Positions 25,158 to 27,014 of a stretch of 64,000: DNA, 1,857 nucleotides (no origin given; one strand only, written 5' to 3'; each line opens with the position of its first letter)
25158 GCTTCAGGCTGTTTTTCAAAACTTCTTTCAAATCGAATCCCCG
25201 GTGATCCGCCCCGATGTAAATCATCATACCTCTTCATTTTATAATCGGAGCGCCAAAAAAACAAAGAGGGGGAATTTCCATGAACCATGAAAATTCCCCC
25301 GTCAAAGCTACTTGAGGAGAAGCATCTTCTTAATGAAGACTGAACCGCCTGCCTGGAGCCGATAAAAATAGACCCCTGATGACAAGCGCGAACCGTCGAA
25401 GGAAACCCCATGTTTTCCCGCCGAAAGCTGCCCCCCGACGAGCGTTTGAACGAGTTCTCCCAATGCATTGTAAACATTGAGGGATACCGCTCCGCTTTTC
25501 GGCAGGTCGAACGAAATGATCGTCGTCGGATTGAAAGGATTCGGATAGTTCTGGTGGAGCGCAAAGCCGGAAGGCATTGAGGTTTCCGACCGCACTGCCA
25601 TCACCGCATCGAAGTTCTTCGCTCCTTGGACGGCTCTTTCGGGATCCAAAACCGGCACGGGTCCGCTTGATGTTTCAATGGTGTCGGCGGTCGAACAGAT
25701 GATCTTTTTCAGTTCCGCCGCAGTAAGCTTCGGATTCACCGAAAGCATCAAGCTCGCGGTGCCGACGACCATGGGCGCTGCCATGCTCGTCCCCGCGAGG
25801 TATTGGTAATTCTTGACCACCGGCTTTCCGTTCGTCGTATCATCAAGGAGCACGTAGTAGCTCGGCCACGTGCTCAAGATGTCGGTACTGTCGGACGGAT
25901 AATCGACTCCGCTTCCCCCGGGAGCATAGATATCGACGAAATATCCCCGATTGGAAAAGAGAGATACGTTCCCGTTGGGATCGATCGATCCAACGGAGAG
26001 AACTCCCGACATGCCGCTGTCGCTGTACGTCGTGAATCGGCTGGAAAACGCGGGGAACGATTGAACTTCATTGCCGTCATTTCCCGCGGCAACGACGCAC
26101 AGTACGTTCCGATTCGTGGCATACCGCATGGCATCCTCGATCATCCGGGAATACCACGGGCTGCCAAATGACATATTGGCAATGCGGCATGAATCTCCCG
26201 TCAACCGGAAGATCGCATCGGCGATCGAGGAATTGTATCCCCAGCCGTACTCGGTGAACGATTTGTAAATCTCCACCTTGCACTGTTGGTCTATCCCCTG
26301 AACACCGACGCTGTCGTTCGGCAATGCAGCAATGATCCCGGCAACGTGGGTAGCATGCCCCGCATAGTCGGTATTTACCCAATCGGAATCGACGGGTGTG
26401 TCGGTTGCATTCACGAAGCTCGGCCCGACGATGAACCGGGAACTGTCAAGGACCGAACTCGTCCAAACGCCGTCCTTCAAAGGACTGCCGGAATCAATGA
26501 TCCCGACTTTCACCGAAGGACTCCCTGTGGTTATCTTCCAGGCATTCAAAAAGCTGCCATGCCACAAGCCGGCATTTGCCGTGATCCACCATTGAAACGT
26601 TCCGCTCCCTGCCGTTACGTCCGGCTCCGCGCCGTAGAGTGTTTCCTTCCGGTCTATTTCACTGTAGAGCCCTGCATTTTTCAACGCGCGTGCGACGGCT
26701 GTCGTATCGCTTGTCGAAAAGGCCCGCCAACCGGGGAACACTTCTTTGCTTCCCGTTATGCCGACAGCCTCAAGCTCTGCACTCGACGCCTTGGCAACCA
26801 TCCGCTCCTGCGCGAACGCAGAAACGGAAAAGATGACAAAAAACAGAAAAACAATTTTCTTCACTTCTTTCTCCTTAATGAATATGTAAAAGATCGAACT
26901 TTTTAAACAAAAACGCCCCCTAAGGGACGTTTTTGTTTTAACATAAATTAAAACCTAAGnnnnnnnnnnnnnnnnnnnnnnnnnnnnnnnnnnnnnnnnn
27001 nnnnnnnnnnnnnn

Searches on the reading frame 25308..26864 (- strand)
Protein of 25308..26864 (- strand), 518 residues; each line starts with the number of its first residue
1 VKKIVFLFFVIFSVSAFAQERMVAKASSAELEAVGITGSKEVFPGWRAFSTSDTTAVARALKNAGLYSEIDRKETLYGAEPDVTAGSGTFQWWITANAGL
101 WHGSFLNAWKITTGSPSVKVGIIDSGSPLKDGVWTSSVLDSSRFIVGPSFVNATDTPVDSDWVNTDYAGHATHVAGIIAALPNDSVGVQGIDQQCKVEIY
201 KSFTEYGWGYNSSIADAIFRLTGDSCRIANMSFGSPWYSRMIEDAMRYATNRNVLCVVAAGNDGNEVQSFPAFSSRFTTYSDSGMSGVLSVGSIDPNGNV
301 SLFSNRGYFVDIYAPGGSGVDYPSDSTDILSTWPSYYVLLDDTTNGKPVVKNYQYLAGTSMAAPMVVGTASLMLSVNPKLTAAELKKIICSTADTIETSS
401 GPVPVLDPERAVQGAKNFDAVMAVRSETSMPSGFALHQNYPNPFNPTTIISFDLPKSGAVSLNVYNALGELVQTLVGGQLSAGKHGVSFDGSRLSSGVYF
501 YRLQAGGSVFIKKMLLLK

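Call 29: search_protein_families(library=pfam, proteins=[window:25308-26864:-], max_evalue=0.001)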
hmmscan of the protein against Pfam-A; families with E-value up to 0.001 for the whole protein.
window:25308-26864:- (518 aa): 3 families
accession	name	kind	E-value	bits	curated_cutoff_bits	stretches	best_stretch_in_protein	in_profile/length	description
PF00082.27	Peptidase_S8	-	2.8e-43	148.7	21.8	1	117-394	3-274/288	Subtilase family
PF18962.6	Por_Secre_tail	-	1.1e-09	38.9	27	1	440-514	2-73/75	Secretion system C-terminal sorting domain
PF13860.13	FlgD_ig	-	2.9e-06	27.6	27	1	451-505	13-75/79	FlgD Ig-like domain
